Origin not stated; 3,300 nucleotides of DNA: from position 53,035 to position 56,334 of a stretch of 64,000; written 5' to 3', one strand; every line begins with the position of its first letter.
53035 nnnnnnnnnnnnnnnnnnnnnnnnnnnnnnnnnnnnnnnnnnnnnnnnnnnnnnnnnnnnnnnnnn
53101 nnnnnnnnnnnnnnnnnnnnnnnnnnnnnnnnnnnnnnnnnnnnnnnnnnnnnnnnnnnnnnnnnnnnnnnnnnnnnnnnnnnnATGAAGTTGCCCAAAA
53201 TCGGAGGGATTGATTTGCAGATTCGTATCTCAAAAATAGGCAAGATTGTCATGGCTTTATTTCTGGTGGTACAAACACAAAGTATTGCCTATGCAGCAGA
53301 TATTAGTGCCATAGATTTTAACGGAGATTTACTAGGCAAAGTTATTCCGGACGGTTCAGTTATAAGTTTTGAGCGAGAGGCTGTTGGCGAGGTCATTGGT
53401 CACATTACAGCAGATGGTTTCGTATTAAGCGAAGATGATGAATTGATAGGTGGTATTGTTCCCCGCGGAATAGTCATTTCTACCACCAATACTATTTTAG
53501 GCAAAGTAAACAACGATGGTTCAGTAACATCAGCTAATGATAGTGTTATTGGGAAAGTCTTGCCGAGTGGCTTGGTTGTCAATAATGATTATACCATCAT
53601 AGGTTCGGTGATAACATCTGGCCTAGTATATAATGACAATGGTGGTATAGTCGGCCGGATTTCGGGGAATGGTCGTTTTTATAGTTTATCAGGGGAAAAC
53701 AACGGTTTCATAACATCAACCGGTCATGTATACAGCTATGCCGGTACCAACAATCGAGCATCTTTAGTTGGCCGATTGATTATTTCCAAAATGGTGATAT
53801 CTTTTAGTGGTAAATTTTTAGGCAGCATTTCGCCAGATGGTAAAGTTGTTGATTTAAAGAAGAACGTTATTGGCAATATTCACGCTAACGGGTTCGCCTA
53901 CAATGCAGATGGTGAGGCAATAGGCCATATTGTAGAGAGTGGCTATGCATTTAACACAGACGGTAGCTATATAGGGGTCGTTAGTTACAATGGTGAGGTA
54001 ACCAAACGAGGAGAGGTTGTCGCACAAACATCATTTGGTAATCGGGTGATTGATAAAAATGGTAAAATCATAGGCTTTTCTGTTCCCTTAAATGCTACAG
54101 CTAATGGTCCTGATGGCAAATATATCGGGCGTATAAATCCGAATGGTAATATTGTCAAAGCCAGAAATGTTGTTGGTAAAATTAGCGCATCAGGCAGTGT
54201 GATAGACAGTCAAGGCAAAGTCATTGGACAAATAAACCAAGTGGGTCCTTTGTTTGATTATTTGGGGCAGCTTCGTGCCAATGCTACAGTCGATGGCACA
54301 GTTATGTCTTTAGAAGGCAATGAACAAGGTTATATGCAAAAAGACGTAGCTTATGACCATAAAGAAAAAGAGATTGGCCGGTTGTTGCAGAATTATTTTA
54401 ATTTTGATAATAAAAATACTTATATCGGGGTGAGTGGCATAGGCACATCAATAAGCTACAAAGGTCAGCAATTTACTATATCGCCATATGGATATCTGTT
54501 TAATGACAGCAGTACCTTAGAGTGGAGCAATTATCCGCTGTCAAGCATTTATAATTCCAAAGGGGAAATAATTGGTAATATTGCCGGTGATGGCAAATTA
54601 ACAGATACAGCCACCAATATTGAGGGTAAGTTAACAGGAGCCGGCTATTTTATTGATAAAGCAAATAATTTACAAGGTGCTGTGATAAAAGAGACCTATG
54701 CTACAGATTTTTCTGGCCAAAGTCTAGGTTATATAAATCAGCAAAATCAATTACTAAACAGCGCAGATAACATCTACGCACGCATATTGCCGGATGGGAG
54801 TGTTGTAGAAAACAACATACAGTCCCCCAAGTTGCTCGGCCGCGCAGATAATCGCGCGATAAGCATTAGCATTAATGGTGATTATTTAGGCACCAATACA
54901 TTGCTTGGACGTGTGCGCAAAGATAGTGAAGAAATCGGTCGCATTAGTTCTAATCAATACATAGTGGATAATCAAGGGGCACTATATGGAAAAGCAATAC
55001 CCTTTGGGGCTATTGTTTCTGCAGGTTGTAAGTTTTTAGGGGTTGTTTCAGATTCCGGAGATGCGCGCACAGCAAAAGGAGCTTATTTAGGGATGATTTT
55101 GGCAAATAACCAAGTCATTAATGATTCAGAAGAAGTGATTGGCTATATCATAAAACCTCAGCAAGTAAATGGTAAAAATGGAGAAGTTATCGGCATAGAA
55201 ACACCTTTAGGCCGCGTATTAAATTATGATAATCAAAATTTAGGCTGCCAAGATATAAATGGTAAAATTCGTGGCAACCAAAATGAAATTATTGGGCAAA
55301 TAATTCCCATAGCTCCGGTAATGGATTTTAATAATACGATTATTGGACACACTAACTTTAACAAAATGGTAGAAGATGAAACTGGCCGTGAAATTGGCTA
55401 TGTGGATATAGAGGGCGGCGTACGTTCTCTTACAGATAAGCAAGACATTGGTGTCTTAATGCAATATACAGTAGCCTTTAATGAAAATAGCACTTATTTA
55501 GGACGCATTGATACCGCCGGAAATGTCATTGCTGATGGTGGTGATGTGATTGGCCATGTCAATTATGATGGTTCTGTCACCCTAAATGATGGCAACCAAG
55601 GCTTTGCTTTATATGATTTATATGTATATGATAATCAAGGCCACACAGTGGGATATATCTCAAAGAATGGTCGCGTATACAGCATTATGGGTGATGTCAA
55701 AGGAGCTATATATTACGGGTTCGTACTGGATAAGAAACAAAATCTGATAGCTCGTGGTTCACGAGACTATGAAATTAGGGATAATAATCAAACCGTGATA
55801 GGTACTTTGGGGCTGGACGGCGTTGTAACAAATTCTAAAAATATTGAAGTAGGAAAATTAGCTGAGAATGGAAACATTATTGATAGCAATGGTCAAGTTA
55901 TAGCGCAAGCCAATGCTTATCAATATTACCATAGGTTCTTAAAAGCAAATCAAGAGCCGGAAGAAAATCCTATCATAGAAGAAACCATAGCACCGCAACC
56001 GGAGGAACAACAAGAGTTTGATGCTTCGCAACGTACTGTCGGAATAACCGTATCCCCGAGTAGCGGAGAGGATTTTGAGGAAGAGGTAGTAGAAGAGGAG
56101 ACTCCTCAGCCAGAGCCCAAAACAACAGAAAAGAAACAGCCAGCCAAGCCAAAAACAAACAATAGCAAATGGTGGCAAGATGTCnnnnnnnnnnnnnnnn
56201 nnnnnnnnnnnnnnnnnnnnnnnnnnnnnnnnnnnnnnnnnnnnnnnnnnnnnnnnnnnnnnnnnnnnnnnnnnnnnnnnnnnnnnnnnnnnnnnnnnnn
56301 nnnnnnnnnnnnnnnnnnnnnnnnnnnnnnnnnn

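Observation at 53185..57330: The VirB10 homolog carries ~850 aa of the same repeat ahead of its barrel domain, a CagY-like architecture with an unrelated repeat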

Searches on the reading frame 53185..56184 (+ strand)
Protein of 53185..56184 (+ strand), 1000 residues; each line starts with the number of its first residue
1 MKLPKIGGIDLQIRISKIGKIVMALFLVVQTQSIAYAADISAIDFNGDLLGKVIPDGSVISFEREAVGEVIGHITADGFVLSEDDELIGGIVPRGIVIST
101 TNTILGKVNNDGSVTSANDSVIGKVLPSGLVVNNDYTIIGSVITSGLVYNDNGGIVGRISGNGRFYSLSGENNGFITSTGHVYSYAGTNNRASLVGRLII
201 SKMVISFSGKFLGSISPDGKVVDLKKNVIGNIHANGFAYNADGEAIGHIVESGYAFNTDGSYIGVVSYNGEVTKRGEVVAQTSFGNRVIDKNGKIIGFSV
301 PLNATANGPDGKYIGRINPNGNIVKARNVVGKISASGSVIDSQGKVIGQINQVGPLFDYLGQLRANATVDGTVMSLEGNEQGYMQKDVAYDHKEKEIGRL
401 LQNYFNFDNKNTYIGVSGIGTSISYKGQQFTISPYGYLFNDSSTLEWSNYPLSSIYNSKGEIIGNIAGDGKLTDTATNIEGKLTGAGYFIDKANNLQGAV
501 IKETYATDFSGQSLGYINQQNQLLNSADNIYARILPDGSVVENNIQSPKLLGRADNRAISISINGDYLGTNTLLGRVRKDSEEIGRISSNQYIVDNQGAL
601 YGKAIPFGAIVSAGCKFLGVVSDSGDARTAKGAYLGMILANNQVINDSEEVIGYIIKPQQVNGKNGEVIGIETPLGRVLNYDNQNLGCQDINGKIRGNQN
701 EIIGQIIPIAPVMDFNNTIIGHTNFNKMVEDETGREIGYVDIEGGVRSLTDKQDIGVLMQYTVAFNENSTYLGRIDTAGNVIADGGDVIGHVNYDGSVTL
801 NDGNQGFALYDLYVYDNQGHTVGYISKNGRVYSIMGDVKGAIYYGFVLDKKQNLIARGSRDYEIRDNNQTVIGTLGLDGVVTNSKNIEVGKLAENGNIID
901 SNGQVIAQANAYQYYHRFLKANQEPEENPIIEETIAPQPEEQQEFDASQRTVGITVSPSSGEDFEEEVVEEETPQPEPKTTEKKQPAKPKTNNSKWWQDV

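Call 27: find_homologous_proteins(query=window:53185-56184:+, max_evalue=1e-20)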
Query window:53185-56184:+ (1000 aa): 875 proteins with E <= 1e-20 among 8000 candidates; the best 120 are listed.
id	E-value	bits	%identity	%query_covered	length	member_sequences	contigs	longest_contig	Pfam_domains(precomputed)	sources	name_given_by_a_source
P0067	0.0e+0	2197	100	100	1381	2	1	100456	PF21784.4,PF21785.4,PF03743.20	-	-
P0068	0.0e+0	1278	58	100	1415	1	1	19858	PF21784.4,PF21785.4,PF03743.20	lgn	-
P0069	0.0e+0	1270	58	100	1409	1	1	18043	PF21784.4,PF03743.20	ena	-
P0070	0.0e+0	1258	58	99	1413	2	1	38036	PF21784.4,PF12396.15,PF21785.4,PF03743.20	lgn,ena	-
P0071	0.0e+0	1251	58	100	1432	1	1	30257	PF21784.4,PF03743.20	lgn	-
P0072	0.0e+0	1248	57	100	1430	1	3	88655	PF21784.4,PF03743.20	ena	-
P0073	0.0e+0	1247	58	99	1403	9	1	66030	PF21784.4,PF12396.15,PF21785.4,PF03743.20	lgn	-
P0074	0.0e+0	1235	57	99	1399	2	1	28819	PF21784.4,PF12396.15,PF21785.4,PF03743.20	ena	-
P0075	0.0e+0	1230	57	99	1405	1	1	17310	PF21784.4,PF12396.15,PF21785.4,PF03743.20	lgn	-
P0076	0.0e+0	1225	57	99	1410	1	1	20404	PF21784.4,PF12396.15,PF21785.4,PF03743.20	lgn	-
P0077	0.0e+0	1222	60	93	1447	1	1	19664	PF21784.4,PF12396.15,PF03743.20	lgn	-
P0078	0.0e+0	1214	56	99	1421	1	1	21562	PF21784.4,PF12396.15,PF21785.4,PF03743.20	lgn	-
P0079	0.0e+0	1205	57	98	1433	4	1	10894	PF21784.4,PF12396.15,PF03743.20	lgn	-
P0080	0.0e+0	1195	59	96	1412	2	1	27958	PF21784.4,PF12396.15,PF03743.20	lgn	-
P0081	0.0e+0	1190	60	88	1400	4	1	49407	PF21784.4,PF12396.15,PF21785.4,PF03743.20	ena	-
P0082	0.0e+0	1190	60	88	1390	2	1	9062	PF21784.4,PF12396.15,PF03743.20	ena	-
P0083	0.0e+0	1183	59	91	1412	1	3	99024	PF21784.4,PF12396.15,PF03743.20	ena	-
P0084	0.0e+0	1179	53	99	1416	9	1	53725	PF21784.4,PF12396.15,PF03743.20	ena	-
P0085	0.0e+0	1171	55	99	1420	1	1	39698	PF21784.4,PF12396.15,PF21785.4,PF03743.20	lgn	-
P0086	0.0e+0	1165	61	88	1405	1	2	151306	PF21784.4,PF03743.20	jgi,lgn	-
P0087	0.0e+0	1162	56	98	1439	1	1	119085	PF21784.4,PF21785.4,PF03743.20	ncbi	-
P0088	0.0e+0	1160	56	95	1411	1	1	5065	PF21784.4,PF12396.15,PF21785.4,PF03743.20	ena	-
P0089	0.0e+0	1156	55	97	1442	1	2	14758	PF21784.4,PF12396.15,PF21785.4,PF03743.20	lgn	-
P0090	0.0e+0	1154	55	100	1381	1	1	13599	PF21784.4,PF12396.15,PF21785.4,PF03743.20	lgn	-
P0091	0.0e+0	1145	54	100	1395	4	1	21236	PF21784.4,PF12396.15,PF21785.4,PF03743.20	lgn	-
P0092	0.0e+0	1144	55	99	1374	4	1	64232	PF21784.4,PF12396.15,PF21785.4,PF03743.20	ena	-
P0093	0.0e+0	1139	54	99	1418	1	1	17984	PF21784.4,PF12396.15,PF21785.4,PF03743.20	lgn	-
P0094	0.0e+0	1126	52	99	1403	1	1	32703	PF21784.4,PF12396.15,PF21785.4,PF03743.20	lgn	-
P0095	0.0e+0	1126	56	97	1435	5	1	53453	PF21784.4,PF03743.20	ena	-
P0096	0.0e+0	1122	55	97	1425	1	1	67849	PF21784.4,PF12396.15,PF03743.20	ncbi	-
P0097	0.0e+0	1121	53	99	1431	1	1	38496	PF21784.4,PF21785.4,PF03743.20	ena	-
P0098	0.0e+0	1118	56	95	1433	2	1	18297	PF21784.4,PF12396.15,PF21785.4,PF03743.20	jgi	-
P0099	0.0e+0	1113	55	96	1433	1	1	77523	PF21784.4,PF12396.15,PF21785.4,PF03743.20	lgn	-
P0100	0.0e+0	1113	54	96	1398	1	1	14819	PF21784.4,PF12396.15,PF21785.4,PF03743.20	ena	-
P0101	0.0e+0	1095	53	97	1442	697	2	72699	PF21784.4,PF21785.4,PF03743.20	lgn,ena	-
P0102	0.0e+0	1090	55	95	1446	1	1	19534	PF21784.4,PF12396.15,PF03743.20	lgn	-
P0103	0.0e+0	1082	54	98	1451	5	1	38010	PF21784.4,PF03743.20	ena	-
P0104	0.0e+0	1075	53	98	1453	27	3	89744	PF21784.4,PF12396.15,PF03743.20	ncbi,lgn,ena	-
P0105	0.0e+0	1074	54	93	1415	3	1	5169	PF21784.4,PF12396.15,PF21785.4,PF03743.20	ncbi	-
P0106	0.0e+0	1073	52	96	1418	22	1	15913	PF21784.4,PF12396.15,PF21785.4,PF03743.20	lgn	-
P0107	0.0e+0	1068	52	96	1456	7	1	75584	PF21784.4,PF12396.15,PF21785.4,PF03743.20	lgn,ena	-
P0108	0.0e+0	1067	54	94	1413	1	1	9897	PF21784.4,PF12396.15,PF03743.20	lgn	-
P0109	0.0e+0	1063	51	100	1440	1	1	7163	PF21784.4,PF12396.15,PF21785.4,PF03743.20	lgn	-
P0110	0.0e+0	1061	50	100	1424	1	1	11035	PF21784.4,PF12396.15,PF21785.4,PF03743.20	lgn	-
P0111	0.0e+0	1061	51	100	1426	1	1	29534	PF21784.4,PF12396.15,PF21785.4,PF03743.20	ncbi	-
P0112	0.0e+0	1060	50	99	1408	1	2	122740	PF21784.4,PF12396.15,PF21785.4,PF03743.20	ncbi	-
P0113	0.0e+0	1058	51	97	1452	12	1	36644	PF21784.4,PF12396.15,PF21785.4,PF03743.20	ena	-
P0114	0.0e+0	1057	55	92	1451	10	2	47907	PF21784.4,PF12396.15,PF03743.20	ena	-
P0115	0.0e+0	1053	52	98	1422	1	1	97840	PF21784.4,PF12396.15,PF21785.4,PF03743.20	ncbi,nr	ncbi:MAG: TrbI/VirB10 family protein [Acetobacter sp.]|nr:TrbI/VirB10 family protein [Acetobacter sp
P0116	0.0e+0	1046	50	100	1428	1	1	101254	PF21784.4,PF12396.15,PF21785.4,PF03743.20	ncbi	-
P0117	0.0e+0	1045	55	92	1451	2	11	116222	PF21784.4,PF12396.15,PF03743.20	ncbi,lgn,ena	-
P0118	0.0e+0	1044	53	94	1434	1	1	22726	PF21784.4,PF12396.15,PF21785.4,PF03743.20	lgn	-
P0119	0.0e+0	1043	53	94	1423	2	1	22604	PF21784.4,PF12396.15,PF21785.4,PF03743.20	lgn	-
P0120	0.0e+0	1042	53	92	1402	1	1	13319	PF21784.4,PF12396.15,PF21785.4,PF03743.20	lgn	-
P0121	0.0e+0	1042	52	94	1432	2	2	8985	PF21784.4,PF12396.15,PF03743.20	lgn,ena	-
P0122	0.0e+0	1042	55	89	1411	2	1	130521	PF21784.4,PF21785.4,PF03743.20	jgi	-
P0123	0.0e+0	1038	53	91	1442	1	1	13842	PF21784.4,PF12396.15,PF21785.4,PF03743.20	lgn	-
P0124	0.0e+0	1036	53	91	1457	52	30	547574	PF21784.4,PF12396.15,PF21785.4,PF03743.20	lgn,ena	-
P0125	0.0e+0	1016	51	95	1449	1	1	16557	PF21784.4,PF12396.15,PF21785.4,PF03743.20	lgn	-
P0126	0.0e+0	1016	51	91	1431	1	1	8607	PF21784.4,PF21785.4,PF03743.20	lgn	-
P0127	2.7e-298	1011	53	93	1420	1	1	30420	PF21784.4,PF12396.15,PF21785.4,PF03743.20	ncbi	-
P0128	6.0e-298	1009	49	99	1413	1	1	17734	PF21784.4,PF21785.4,PF03743.20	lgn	-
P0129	7.0e-297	1006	51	98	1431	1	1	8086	PF21784.4,PF03743.20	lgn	-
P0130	6.6e-293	993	51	97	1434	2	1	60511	PF21784.4,PF03743.20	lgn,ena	-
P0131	1.9e-292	991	51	98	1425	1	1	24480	PF21784.4,PF03743.20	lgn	-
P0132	1.7e-289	981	51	92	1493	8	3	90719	PF21784.4,PF03743.20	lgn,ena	-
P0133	3.5e-289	980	51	88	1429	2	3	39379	PF21784.4,PF03743.20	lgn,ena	-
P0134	1.1e-285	969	48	97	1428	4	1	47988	PF21784.4,PF03743.20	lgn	-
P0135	1.1e-284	965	48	98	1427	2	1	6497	PF21784.4,PF03743.20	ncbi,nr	ncbi:MAG: hypothetical protein IKW39_03675 [Alphaproteobacteria bacterium]|nr:hypothetical protein [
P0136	6.8e-283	960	47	97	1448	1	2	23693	PF21784.4,PF21785.4,PF03743.20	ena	-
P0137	1.3e-278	945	51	92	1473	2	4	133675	PF21784.4,PF21785.4,PF03743.20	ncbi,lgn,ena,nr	ncbi:MAG: TrbI/VirB10 family protein [Alphaproteobacteria bacterium]|nr:TrbI/VirB10 family protein [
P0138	1.7e-278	945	50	91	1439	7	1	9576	PF21784.4,PF03743.20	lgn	-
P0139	1.1e-277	942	49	94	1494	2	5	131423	PF21784.4,PF12396.15,PF03743.20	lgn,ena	-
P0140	2.3e-277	941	50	92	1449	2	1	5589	PF21784.4,PF12396.15,PF21785.4,PF03743.20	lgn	-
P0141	3.2e-272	924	49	92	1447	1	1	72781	PF21784.4,PF12396.15,PF03743.20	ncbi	-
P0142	8.8e-272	923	48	98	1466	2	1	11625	PF21784.4,PF12396.15,PF21785.4,PF03743.20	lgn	-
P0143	6.9e-271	920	48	93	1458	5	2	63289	PF21784.4,PF21785.4,PF03743.20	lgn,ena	-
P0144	1.5e-267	909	47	94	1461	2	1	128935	PF21784.4,PF03743.20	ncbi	-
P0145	2.7e-264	898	47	94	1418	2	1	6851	PF21784.4,PF12396.15,PF03743.20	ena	-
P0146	1.2e-259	883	52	82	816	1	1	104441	PF21784.4,PF21785.4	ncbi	-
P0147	2.3e-259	882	49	90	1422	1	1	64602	PF21784.4,PF12396.15,PF03743.20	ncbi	-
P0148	1.9e-215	736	49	75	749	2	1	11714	PF21784.4,PF12396.15,PF21785.4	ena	-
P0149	9.9e-212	724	37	92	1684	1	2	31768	PF21784.4,PF05593.20,PF12396.15,PF21785.4,PF03743.20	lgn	-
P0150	3.0e-209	716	39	89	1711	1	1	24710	PF21784.4,PF12396.15,PF21785.4,PF03743.20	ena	-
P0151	2.5e-208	713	38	94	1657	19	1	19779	PF21784.4,PF05593.20,PF12396.15,PF21785.4,PF03743.20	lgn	-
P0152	7.3e-208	711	40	91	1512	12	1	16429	PF21784.4,PF12396.15,PF21785.4,PF03743.20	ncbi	-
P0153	1.1e-206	707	38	95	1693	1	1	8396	PF21784.4,PF12396.15,PF21785.4,PF03743.20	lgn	-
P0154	1.6e-206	707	39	92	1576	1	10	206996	PF21784.4,PF12396.15,PF21785.4,PF03743.20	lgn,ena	-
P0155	4.4e-206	705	39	92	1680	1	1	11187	PF21784.4,PF12396.15,PF21785.4,PF03743.20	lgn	-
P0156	7.0e-205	701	39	93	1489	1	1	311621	PF21784.4,PF12396.15,PF21785.4,PF03743.20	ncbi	-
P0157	1.2e-204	701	39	89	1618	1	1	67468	PF21784.4,PF12396.15,PF21785.4,PF03743.20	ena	-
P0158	1.3e-204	701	39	89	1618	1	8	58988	PF21784.4,PF12396.15,PF21785.4,PF03743.20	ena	-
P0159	1.4e-204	700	40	96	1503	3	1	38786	PF21784.4,PF12396.15,PF21785.4,PF03743.20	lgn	-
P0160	1.6e-204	700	39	89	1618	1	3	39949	PF21784.4,PF12396.15,PF21785.4,PF03743.20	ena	-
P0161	1.7e-204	700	39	89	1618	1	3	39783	PF21784.4,PF12396.15,PF21785.4,PF03743.20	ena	-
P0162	1.7e-204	700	40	95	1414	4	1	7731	PF21784.4,PF12396.15,PF21785.4,PF03743.20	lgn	-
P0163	4.9e-204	699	39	92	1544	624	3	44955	PF21784.4,PF12396.15,PF21785.4,PF03743.20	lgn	-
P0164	2.6e-203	696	39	89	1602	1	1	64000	PF21784.4,PF12396.15,PF21785.4,PF03743.20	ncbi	-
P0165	2.9e-203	696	40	90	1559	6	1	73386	PF21784.4,PF12396.15,PF21785.4,PF03743.20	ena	-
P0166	1.3e-201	691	40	90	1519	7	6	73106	PF21784.4,PF12396.15,PF21785.4,PF03743.20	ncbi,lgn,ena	-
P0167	2.3e-201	690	38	94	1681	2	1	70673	PF21784.4,PF05593.20,PF12396.15,PF21785.4,PF03743.20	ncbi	-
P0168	2.8e-201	689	39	90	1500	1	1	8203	PF21784.4,PF12396.15,PF21785.4,PF03743.20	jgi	-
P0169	3.7e-201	689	38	94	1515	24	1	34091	PF21784.4,PF12396.15,PF21785.4,PF03743.20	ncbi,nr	ncbi:MAG: hypothetical protein IJ482_00745 [Alphaproteobacteria bacterium]|nr:hypothetical protein [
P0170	4.5e-201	689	38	94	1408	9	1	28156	PF21784.4,PF12396.15,PF21785.4,PF03743.20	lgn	-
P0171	4.6e-201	689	39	89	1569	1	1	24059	PF21784.4,PF12396.15,PF21785.4,PF03743.20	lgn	-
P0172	1.0e-200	688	39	90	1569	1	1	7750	PF21784.4,PF12396.15,PF21785.4,PF03743.20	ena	-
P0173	1.2e-200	687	39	89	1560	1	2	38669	PF21784.4,PF12396.15,PF21785.4,PF03743.20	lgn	-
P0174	1.3e-200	687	38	90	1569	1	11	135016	PF21784.4,PF12396.15,PF21785.4,PF03743.20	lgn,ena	-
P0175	1.3e-200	687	39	89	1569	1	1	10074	PF21784.4,PF12396.15,PF21785.4,PF03743.20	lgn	-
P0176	1.3e-200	687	39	89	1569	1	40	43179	PF21784.4,PF12396.15,PF21785.4,PF03743.20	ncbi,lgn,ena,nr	ncbi:MAG: hypothetical protein EGQ57_06065 [Alphaproteobacteria bacterium]|nr:hypothetical protein [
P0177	1.3e-200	687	39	89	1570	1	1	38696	PF21784.4,PF12396.15,PF21785.4,PF03743.20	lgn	-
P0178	1.3e-200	687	39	89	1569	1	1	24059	PF21784.4,PF12396.15,PF21785.4,PF03743.20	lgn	-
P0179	1.5e-200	687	39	90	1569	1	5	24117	PF21784.4,PF12396.15,PF21785.4,PF03743.20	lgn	-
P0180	1.6e-200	687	39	89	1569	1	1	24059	PF21784.4,PF12396.15,PF21785.4,PF03743.20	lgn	-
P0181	1.7e-200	687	39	90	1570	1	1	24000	PF21784.4,PF12396.15,PF21785.4,PF03743.20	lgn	-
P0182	1.7e-200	687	39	90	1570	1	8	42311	PF21784.4,PF12396.15,PF21785.4,PF03743.20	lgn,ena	-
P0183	1.8e-200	687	39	89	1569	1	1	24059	PF21784.4,PF12396.15,PF21785.4,PF03743.20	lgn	-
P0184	1.8e-200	687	39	89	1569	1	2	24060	PF21784.4,PF12396.15,PF21785.4,PF03743.20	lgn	-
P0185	2.3e-200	686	39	94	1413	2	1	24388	PF21784.4,PF21785.4,PF03743.20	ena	-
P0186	2.3e-200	686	40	90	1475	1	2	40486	PF21784.4,PF12396.15,PF21785.4,PF03743.20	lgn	-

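Call 28: list_cluster_members(proteins=[P0067, P0101, P0163, P0124, P0104])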
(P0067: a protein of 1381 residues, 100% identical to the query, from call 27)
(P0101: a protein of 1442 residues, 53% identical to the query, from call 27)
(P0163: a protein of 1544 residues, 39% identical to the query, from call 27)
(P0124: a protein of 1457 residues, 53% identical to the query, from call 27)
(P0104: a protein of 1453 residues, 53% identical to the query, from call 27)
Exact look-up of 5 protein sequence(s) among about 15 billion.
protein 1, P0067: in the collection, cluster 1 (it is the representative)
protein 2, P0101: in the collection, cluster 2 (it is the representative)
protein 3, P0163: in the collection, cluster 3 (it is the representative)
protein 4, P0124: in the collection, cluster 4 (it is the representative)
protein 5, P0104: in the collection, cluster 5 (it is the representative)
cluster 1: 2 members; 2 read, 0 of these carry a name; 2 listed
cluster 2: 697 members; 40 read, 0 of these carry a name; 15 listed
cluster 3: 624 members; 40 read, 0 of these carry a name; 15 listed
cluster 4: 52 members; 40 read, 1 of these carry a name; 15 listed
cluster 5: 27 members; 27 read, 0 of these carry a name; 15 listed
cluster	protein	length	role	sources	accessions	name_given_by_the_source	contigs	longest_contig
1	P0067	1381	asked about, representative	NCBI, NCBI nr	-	-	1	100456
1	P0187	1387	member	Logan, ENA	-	-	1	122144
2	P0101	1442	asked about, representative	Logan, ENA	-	-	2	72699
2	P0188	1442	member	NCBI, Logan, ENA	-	-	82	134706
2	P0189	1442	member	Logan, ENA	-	-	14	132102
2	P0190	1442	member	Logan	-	-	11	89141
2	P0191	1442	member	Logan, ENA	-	-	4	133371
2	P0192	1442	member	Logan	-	-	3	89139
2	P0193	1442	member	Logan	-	-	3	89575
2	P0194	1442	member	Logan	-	-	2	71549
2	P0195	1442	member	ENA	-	-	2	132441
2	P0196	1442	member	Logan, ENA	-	-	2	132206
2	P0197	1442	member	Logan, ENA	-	-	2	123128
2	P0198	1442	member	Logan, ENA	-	-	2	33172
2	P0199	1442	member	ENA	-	-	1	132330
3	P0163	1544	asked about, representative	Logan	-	-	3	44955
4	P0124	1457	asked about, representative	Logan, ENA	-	-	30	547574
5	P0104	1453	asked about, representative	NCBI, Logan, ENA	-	-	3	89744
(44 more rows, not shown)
